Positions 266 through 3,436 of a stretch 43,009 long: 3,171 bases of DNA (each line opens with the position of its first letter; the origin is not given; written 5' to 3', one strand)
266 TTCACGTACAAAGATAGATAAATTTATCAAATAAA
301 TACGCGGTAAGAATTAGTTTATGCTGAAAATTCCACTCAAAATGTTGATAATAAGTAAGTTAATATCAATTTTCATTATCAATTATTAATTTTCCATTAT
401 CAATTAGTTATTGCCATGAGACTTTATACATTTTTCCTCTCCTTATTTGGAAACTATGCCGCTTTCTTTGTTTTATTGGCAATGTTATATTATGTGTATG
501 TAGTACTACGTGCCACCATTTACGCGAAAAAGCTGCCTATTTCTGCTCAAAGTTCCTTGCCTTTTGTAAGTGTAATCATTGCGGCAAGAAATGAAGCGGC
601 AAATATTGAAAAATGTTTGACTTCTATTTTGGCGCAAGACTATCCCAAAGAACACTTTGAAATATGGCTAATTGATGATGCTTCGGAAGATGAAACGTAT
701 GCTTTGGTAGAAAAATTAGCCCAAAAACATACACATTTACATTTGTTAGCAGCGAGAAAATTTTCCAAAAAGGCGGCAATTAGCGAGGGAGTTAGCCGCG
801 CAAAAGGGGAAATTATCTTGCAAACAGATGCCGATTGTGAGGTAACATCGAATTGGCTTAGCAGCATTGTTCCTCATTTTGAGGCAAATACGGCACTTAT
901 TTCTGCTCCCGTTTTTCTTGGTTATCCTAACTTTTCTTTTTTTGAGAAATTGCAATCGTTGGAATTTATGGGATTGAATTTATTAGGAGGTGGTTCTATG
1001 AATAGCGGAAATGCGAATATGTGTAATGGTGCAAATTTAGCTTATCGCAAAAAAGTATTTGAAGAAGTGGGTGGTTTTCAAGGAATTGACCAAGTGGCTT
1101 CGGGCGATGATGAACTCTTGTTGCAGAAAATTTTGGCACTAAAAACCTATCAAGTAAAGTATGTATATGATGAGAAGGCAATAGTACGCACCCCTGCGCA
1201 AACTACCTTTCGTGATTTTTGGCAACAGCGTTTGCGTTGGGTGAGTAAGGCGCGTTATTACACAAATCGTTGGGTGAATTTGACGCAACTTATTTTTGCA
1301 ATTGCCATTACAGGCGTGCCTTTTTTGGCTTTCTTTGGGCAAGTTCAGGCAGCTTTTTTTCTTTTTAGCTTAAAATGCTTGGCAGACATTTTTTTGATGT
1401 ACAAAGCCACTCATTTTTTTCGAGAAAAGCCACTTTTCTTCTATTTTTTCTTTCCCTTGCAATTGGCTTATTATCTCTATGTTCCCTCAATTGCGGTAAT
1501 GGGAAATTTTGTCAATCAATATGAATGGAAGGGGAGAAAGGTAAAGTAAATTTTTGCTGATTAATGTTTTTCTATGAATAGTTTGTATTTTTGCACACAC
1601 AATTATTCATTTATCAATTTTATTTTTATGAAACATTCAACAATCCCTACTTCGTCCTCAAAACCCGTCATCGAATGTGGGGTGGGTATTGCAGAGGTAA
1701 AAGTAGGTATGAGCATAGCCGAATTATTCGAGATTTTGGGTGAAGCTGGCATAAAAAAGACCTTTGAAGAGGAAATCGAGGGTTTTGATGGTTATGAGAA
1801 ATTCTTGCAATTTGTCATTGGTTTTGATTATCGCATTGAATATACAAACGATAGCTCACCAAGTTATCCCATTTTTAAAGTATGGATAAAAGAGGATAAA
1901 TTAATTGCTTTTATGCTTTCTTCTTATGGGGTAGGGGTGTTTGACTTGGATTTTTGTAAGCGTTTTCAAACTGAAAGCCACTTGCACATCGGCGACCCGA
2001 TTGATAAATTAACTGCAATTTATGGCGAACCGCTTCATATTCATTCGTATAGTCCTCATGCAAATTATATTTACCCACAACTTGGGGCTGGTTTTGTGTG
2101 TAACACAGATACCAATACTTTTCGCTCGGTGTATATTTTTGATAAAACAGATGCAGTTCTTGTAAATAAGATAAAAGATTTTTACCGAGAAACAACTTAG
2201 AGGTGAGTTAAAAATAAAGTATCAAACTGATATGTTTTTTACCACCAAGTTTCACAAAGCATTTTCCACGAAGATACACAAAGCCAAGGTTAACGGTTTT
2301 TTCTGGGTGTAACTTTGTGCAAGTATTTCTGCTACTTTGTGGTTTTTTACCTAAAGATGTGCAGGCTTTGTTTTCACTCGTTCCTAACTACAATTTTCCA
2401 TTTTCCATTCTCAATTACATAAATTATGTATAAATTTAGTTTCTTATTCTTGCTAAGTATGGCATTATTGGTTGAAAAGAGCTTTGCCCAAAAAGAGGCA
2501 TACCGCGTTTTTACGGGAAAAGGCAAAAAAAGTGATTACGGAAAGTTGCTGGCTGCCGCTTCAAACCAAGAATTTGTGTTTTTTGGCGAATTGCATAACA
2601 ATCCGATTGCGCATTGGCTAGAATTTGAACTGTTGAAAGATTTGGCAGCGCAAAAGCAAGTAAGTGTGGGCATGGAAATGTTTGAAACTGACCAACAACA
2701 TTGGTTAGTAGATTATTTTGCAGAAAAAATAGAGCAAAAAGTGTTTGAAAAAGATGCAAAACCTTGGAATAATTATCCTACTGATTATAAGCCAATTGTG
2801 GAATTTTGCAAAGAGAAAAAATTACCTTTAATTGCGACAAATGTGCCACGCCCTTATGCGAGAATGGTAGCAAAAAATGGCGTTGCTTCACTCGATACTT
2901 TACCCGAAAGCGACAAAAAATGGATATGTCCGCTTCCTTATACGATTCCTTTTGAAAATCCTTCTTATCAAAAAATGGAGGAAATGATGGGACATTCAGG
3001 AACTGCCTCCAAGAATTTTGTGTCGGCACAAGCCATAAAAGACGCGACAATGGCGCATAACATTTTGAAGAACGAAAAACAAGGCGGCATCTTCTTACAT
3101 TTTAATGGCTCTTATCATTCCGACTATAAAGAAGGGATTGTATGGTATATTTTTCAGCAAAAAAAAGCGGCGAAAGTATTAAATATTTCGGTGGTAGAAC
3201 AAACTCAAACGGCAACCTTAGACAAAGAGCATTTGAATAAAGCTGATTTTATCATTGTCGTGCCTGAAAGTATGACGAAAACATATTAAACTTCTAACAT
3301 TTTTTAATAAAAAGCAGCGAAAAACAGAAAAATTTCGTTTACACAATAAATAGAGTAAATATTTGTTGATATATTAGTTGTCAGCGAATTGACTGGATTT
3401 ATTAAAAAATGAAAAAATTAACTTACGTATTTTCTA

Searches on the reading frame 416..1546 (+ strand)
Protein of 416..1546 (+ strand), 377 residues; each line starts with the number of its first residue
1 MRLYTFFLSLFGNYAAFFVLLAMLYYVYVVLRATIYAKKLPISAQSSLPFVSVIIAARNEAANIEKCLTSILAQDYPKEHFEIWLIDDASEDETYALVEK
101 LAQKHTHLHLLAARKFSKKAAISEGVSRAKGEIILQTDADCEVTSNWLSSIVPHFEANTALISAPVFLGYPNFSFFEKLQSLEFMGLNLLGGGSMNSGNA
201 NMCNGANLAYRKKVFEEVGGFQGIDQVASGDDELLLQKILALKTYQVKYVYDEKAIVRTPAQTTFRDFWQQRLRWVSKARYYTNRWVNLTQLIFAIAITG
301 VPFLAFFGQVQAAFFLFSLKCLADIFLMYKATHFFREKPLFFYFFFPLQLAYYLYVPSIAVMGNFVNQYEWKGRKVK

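Call 19: search_protein_families(library=pfam, proteins=[window:416-1546:+], max_evalue=0.00001)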
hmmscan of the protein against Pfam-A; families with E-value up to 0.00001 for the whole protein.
window:416-1546:+ (377 aa): 5 families
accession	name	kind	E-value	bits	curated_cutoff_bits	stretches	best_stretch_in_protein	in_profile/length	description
PF00535.33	Glycos_transf_2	-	4.1e-30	105.4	23.3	1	52-218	1-167/168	Glycosyl transferase family 2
PF13641.12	Glyco_tranf_2_3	-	7.6e-19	69.1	27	1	51-276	3-228/230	Glycosyltransferase like family 2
PF13632.12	Glyco_trans_2_3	-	3.6e-15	56.7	27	1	133-354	1-196/198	Glycosyl transferase family group 2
PF13506.12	Glyco_transf_21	-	1.4e-12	47.8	21.7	1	118-275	18-172/174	Glycosyl transferase family 21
PF10111.15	Glyco_tranf_2_2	-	1.2e-08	35.2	27.3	1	52-167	1-120/276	Glycosyltransferase like family 2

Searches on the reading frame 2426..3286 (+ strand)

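Call 71: search_protein_families(library=pfam, proteins=[window:2426-3286:+], max_evalue=0.00001)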
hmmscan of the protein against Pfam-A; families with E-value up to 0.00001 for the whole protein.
window:2426-3286:+ (287 aa): 1 family
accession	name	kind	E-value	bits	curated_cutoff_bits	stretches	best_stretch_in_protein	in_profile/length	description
PF04187.18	Cofac_haem_bdg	-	5.7e-62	209.9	27.7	1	42-242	2-213/213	Haem-binding uptake, Tiki superfamily, ChaN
